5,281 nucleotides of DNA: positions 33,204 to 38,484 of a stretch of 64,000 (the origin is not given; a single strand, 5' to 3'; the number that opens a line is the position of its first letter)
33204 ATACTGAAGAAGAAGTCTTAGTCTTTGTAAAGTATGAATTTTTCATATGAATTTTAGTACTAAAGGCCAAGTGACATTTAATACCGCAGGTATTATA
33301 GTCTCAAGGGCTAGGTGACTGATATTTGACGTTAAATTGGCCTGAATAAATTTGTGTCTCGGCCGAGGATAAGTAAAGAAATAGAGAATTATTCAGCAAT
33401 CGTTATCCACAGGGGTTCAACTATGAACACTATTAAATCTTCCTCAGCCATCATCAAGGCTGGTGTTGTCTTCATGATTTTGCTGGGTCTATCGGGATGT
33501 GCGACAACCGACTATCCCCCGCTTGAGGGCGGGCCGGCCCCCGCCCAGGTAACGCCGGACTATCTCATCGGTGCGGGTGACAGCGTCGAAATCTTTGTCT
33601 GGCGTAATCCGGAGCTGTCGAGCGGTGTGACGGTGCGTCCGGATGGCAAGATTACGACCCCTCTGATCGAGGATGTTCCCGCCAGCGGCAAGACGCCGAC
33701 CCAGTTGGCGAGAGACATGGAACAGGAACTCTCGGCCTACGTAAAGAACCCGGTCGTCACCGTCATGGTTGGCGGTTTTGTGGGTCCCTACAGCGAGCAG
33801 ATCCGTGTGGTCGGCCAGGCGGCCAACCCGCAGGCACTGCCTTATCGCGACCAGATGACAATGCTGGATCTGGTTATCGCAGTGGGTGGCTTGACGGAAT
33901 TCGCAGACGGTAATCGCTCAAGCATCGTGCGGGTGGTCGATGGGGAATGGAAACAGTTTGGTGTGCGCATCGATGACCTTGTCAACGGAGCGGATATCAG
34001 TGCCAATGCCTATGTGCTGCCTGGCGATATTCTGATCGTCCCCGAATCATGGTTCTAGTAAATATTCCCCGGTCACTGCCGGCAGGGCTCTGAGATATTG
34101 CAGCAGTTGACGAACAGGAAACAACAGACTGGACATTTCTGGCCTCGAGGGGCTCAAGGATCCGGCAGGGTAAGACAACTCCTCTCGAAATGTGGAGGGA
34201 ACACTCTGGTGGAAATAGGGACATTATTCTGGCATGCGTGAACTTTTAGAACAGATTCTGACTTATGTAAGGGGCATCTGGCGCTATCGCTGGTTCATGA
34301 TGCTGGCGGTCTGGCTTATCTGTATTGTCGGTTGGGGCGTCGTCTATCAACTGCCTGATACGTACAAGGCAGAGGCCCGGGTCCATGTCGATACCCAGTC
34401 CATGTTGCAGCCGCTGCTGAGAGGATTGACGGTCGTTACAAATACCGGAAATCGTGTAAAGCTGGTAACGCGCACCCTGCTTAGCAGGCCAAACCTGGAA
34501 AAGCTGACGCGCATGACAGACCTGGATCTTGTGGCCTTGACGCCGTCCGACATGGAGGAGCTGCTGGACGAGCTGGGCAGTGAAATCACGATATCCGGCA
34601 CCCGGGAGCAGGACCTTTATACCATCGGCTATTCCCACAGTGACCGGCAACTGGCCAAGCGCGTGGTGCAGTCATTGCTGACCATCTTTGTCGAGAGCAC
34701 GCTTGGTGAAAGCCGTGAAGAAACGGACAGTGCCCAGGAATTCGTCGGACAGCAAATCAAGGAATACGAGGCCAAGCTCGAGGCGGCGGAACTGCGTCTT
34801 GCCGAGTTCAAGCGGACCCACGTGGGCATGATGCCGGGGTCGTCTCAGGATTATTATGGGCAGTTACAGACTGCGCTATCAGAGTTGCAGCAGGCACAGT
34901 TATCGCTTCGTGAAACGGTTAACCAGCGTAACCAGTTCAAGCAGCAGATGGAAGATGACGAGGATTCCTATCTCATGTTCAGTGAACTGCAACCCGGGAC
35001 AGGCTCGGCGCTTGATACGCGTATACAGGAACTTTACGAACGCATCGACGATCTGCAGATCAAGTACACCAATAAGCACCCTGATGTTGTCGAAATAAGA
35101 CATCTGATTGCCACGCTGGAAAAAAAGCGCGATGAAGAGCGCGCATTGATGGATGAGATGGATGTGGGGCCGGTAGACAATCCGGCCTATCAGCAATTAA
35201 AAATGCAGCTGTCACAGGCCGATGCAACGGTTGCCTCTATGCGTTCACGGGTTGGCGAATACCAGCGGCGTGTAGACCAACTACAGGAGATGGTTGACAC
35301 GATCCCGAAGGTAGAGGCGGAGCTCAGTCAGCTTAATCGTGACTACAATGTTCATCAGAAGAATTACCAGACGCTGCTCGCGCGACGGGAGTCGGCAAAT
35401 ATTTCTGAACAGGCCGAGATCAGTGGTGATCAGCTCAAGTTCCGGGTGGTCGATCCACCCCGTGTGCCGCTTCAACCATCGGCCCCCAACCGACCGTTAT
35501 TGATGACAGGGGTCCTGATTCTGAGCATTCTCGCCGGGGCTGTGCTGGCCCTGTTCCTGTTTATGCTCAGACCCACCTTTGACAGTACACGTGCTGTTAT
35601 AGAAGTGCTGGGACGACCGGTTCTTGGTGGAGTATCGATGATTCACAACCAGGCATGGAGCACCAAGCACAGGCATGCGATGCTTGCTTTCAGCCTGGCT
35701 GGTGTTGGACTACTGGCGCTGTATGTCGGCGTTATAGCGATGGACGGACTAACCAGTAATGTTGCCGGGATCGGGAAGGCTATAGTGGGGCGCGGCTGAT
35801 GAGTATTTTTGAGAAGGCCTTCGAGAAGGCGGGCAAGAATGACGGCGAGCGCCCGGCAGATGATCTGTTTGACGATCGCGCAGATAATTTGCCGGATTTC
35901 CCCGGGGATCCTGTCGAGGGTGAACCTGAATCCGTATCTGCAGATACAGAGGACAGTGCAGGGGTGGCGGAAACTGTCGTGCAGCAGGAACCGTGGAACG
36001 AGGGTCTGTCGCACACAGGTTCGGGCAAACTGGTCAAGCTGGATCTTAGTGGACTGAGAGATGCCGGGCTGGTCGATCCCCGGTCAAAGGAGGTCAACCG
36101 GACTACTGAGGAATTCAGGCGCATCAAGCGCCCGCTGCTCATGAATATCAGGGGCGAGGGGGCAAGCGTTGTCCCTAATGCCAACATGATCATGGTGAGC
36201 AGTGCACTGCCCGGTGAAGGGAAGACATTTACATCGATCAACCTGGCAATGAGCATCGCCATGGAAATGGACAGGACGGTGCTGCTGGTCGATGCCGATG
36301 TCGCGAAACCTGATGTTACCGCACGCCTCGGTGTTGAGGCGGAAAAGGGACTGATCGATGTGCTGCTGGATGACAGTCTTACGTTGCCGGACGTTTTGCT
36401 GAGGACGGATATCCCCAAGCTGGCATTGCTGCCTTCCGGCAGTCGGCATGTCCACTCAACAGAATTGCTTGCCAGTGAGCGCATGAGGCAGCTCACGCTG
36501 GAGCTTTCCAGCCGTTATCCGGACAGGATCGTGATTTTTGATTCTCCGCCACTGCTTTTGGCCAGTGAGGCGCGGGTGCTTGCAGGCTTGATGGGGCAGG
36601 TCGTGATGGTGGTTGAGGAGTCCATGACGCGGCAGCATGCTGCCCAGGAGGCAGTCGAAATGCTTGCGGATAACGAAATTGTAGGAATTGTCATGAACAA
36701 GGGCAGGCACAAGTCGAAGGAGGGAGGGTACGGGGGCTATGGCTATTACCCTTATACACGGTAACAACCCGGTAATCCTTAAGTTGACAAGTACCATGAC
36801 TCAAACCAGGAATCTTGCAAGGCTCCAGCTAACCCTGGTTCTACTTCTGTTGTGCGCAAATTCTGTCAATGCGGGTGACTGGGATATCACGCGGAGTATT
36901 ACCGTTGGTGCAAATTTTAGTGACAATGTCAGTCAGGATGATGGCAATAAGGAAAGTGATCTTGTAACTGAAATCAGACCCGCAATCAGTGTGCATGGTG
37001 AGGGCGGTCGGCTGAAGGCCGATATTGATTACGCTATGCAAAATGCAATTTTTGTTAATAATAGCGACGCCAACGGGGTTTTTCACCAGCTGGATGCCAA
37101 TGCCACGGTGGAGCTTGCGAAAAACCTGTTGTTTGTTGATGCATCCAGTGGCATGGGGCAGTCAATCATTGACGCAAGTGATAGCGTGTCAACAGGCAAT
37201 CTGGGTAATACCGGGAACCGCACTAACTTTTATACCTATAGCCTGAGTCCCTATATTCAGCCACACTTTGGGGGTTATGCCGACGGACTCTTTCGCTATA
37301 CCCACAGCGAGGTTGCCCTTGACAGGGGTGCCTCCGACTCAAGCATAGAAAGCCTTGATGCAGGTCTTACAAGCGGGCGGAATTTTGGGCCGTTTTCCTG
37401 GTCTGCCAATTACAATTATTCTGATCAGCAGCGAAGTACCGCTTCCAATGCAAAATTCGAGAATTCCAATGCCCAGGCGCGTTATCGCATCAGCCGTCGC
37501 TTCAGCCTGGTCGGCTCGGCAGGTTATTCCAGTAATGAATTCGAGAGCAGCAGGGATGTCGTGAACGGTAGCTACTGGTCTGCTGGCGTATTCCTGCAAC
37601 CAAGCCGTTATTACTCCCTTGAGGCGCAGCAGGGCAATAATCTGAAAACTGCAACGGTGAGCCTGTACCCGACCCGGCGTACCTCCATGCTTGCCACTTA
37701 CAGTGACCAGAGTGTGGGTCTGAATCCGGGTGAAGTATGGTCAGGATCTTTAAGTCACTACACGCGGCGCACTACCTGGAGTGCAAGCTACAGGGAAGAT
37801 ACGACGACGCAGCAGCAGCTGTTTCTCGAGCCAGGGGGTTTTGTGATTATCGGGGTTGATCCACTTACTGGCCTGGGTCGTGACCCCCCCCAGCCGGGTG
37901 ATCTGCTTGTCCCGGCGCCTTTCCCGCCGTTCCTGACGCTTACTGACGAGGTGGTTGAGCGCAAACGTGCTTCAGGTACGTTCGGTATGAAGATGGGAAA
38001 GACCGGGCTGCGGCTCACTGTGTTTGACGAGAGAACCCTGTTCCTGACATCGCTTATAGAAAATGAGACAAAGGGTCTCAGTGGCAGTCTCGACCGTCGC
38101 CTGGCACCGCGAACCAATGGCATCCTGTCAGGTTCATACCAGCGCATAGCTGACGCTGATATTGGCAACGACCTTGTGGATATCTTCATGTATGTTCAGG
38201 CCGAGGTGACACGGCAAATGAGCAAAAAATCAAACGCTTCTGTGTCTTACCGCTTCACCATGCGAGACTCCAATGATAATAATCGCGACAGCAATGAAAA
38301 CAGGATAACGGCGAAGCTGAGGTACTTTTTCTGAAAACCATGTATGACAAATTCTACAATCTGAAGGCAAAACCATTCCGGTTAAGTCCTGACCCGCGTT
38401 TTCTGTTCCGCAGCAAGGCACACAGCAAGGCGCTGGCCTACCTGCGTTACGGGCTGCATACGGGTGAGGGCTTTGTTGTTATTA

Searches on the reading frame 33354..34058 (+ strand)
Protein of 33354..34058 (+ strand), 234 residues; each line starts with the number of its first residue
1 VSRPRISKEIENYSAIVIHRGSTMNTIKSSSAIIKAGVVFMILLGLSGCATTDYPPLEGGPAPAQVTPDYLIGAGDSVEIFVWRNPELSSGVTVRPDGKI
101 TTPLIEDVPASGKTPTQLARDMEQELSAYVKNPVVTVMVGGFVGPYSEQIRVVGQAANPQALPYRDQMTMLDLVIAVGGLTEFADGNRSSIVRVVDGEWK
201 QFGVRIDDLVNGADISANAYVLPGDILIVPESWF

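Call 9: search_protein_families(library=ncbifam, proteins=[window:33354-34058:+], max_evalue=0.00001)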
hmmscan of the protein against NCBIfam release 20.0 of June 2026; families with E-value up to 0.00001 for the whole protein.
window:33354-34058:+ (234 aa): 4 families
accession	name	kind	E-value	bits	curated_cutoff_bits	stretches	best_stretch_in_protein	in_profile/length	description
TIGR03027.2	pepcterm_export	equivalog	8.9e-71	237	180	1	69-234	2-169/169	XrtA/PEP-CTERM system exopolysaccharide export protein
NF041843.1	EpsY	equivalog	3.4e-26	91.8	320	1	62-229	45-210/211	exopolysaccharide export protein EpsY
TIGR03028.1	EpsE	equivalog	1.3e-18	67.2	262.65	1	69-229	1-159/239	polysaccharide export protein EpsE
NF011658.0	PRK15078.1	subfamily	2.6e-17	62.6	333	1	69-231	84-251/380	polysaccharide export protein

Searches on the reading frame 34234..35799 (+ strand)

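Call 9: search_protein_families(library=ncbifam, proteins=[window:34234-35799:+], max_evalue=0.00001)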
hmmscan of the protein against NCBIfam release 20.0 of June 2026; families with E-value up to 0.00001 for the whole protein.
window:34234-35799:+ (521 aa): 4 families
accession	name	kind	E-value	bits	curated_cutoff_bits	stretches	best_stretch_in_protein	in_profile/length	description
TIGR03007.1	pepcterm_ChnLen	equivalog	4.7e-174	579.3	278.85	1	6-503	1-496/498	XrtA system polysaccharide chain length determinant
TIGR03017.1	EpsF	equivalog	7.5e-16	57.9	422.75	1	18-467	12-443/444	chain length determinant protein EpsF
TIGR01005.1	eps_transp_fam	subfamily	5.8e-13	47.9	411.7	1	122-473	150-483/754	exopolysaccharide transport protein family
NF008568.0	PRK11519.1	equivalog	3.5e-10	38.7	1068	1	346-453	354-457/720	tyrosine-protein kinase Wzc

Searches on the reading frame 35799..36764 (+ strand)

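Call 9: search_protein_families(library=ncbifam, proteins=[window:35799-36764:+], max_evalue=0.00001)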
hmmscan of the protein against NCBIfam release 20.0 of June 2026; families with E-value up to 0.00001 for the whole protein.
window:35799-36764:+ (321 aa): 8 families
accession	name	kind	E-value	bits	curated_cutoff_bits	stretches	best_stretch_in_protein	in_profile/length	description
TIGR03018.1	pepcterm_TyrKin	hypoth_equivalog_domain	4.7e-81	271.1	230.65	1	98-300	7-207/207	XrtA-associated tyrosine autokinase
TIGR01007.1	eps_fam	subfamily_domain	3.2e-27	95.4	108.05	1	128-317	17-203/204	polysaccharide biosynthesis tyrosine autokinase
NF008568.0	PRK11519.1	equivalog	1.2e-22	79.9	1068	1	127-319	525-713/720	tyrosine-protein kinase Wzc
TIGR01005.1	eps_transp_fam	subfamily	1.2e-21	76.6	411.7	1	124-315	542-730/754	exopolysaccharide transport protein family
NF007350.0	PRK09841.1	equivalog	1e-18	66.9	1248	1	127-320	530-721/726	tyrosine-protein kinase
TIGR03029.1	EpsG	equivalog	8.4e-13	48.1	313.8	1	127-300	102-273/274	chain length determinant protein tyrosine kinase EpsG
TIGR01968.1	minD_bact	equivalog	2e-08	33.9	212.9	1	129-256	2-126/261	septum site-determining protein MinD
TIGR01969.1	minD_arch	subfamily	5.3e-07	29.1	201.75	1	130-306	2-174/251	cell division ATPase MinD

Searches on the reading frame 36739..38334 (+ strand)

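Call 9: search_protein_families(library=ncbifam, proteins=[window:36739-38334:+], max_evalue=0.00001)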
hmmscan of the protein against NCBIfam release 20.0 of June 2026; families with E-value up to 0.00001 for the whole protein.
window:36739-38334:+ (531 aa): 1 family
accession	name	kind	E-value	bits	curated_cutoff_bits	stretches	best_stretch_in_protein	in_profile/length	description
TIGR03016.1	pepcterm_hypo_1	hypoth_equivalog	8.9e-76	255.8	90.85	1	45-531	1-477/477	TIGR03016 family PEP-CTERM system-associated outer membrane protein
